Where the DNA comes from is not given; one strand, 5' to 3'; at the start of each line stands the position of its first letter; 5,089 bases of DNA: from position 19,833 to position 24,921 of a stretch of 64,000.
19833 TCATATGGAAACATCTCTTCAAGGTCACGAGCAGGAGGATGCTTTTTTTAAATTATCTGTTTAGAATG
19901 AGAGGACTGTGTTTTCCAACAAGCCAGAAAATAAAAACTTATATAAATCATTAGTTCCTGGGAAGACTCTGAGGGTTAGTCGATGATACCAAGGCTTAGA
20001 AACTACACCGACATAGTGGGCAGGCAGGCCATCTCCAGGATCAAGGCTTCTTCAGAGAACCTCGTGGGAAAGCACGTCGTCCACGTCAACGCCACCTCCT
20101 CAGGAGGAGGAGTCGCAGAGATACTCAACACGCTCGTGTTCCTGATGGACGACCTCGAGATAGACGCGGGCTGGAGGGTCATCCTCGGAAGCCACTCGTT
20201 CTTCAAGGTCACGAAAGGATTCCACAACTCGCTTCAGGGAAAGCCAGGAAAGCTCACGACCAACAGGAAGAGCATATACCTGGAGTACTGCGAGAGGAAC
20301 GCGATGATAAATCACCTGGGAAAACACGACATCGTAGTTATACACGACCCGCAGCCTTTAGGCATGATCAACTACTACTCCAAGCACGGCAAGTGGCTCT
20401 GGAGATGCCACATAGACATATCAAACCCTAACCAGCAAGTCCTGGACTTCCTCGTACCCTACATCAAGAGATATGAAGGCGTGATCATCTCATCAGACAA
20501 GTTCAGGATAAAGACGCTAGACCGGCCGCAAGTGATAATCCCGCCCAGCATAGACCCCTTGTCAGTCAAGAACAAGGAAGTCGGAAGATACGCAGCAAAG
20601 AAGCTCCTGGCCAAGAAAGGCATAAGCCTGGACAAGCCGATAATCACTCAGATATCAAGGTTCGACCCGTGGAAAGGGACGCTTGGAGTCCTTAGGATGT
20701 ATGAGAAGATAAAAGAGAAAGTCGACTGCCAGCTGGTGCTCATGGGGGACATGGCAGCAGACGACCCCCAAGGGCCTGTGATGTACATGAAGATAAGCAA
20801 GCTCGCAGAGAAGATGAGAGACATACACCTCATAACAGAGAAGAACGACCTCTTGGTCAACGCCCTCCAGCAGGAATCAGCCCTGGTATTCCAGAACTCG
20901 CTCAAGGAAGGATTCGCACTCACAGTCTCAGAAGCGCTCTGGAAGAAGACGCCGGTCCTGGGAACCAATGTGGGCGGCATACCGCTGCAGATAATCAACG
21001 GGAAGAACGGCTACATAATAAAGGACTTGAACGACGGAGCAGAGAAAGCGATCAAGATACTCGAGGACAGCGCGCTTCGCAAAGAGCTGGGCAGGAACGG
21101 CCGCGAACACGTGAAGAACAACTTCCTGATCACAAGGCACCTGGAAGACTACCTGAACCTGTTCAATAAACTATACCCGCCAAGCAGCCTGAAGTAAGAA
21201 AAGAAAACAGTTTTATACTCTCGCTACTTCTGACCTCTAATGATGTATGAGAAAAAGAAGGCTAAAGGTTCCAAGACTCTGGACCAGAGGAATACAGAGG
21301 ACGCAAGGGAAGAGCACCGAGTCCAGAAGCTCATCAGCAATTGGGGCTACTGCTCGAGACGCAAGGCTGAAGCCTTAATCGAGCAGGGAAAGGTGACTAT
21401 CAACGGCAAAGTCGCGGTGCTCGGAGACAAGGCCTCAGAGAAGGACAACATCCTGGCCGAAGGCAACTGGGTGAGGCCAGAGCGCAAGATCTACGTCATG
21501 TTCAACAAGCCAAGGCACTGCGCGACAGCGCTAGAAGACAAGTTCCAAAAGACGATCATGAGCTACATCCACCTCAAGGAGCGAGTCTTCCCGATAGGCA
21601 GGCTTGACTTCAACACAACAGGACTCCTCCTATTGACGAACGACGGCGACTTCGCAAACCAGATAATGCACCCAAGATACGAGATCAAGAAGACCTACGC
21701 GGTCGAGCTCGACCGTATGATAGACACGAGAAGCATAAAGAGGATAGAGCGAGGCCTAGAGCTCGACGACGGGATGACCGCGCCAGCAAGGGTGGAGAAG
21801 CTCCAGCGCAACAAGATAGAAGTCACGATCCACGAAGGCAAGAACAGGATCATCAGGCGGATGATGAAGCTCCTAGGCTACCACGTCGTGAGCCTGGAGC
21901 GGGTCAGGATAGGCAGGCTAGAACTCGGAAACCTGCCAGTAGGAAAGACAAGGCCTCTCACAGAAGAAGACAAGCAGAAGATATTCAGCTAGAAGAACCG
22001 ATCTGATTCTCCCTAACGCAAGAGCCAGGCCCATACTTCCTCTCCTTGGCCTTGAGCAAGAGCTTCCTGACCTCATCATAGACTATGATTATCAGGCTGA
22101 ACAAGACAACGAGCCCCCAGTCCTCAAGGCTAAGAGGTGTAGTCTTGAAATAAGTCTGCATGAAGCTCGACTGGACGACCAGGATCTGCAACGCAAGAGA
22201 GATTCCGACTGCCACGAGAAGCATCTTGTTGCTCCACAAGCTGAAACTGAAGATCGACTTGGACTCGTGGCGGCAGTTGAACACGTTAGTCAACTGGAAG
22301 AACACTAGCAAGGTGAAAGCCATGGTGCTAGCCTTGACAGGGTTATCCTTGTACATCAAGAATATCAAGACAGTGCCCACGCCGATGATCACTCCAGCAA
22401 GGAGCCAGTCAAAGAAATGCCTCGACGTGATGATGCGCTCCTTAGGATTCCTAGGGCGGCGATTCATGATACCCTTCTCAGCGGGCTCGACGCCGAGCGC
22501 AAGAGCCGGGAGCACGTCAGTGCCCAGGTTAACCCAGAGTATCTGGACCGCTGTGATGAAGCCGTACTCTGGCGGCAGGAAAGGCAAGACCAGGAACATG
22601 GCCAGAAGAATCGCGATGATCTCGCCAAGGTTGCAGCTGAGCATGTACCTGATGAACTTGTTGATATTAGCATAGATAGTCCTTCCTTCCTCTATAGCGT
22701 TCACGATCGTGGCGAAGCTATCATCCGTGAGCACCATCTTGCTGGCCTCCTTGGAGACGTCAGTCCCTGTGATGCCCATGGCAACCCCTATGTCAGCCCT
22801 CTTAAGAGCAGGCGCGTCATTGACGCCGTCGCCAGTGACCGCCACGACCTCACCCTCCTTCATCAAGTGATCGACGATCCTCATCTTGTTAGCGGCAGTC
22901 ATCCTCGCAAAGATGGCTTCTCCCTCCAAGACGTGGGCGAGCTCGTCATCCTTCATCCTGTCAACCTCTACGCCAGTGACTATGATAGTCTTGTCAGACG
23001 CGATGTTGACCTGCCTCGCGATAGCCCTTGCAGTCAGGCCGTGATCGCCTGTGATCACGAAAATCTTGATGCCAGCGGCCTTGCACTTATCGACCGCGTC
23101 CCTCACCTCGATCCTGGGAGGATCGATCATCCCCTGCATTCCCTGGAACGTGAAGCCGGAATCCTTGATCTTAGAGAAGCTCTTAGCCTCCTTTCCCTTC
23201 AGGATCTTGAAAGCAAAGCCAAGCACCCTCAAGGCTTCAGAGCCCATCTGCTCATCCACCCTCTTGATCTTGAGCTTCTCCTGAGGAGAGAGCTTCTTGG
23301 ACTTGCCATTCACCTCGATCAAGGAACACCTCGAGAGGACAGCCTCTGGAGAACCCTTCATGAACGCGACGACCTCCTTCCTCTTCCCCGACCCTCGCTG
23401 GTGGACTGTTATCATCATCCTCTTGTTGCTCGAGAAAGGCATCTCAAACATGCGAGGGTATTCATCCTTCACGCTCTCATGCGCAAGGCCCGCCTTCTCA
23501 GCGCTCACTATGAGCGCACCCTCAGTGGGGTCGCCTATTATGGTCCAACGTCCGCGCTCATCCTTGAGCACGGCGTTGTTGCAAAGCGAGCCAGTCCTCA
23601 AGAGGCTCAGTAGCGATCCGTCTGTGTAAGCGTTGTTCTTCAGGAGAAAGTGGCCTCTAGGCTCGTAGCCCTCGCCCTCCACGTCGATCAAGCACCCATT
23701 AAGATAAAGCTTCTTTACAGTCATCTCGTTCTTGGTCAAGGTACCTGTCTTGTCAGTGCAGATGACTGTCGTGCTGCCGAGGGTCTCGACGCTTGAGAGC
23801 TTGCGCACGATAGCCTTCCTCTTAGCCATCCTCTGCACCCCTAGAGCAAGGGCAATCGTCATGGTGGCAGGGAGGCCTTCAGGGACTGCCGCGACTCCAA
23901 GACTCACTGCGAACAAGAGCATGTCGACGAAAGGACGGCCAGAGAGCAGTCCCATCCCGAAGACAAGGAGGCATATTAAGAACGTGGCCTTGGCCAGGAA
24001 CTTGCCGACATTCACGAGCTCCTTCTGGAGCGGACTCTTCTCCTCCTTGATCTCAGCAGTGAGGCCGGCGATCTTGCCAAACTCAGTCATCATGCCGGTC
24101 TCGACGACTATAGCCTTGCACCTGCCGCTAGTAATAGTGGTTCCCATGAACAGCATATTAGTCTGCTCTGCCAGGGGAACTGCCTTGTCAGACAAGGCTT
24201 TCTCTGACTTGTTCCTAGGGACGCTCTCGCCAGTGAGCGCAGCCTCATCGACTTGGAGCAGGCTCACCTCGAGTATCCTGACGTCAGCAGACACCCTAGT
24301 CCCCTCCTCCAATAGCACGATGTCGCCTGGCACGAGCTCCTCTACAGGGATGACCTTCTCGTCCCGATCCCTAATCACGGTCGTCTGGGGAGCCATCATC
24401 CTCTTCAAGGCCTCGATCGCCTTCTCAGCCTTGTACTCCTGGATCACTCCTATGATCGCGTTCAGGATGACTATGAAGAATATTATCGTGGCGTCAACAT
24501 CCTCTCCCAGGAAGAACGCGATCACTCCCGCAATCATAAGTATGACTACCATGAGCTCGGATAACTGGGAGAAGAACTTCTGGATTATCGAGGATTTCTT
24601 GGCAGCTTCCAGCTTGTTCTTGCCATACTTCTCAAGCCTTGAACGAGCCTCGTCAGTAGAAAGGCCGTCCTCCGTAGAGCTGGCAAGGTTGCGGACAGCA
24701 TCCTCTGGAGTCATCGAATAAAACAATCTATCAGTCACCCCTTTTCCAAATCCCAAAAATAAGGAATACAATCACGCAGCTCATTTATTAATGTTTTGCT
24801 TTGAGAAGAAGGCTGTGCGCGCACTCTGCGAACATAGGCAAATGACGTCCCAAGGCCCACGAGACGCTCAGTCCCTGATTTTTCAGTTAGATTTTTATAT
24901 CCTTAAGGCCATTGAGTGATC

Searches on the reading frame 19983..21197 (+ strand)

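Call 45: search_protein_families(library=pfam, proteins=[window:19983-21197:+], max_evalue=0.0001)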
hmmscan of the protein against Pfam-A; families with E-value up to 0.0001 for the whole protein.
window:19983-21197:+ (404 aa): 3 families
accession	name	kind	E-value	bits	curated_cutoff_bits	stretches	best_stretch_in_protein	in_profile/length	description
PF21269.3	TreT_GT1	-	8.9e-54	181.5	27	1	34-174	1-142/144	Trehalose synthase, N-terminal domain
PF00534.26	Glycos_transf_1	-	1.3e-23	83.8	26.4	1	209-375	6-171/172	Glycosyl transferases group 1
PF13692.12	Glyco_trans_1_4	-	1.4e-13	51.7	27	1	219-362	2-142/142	Glycosyl transferases group 1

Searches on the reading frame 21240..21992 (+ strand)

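Call 45: search_protein_families(library=pfam, proteins=[window:21240-21992:+], max_evalue=0.0001)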
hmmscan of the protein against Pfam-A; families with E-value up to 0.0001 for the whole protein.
window:21240-21992:+ (250 aa): 2 families
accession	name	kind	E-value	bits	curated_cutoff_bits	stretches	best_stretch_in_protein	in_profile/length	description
PF00849.27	PseudoU_synth_2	-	1e-21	78.2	26.8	1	85-210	2-151/152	RNA pseudouridylate synthase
PF01479.30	S4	-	2.3e-10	40.5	22.8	1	27-69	2-46/48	S4 domain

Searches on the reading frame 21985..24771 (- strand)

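Call 46: search_protein_families(library=pfam, proteins=[window:21985-24771:-], max_evalue=0.0001)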
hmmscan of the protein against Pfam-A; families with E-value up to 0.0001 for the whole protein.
window:21985-24771:- (928 aa): 7 families
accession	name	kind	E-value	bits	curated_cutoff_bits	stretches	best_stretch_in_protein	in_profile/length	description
PF00122.25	E1-E2_ATPase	-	6.2e-57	192.5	28.1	1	125-318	2-181/181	E1-E2 ATPase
PF00689.26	Cation_ATPase_C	-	2.4e-56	190.7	27.3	1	739-905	4-175/175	Cation transporting ATPase, C-terminus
PF13246.12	Cation_ATPase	-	1e-25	90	21.7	1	396-483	2-89/91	Cation transport ATPase (P-type)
PF00690.31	Cation_ATPase_N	-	8.4e-19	67.4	20.4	1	18-85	2-69/69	Cation transporter/ATPase, N-terminus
PF00702.32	Hydrolase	-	1.8e-14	55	26.4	1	541-660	86-191/191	haloacid dehalogenase-like hydrolase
PF08282.18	Hydrolase_3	-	6.6e-06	26.5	20.9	0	632-693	195-255/255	haloacid dehalogenase-like hydrolase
PF12710.13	HAD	-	1.5e-05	26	27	1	512-657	53-189/189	haloacid dehalogenase-like hydrolase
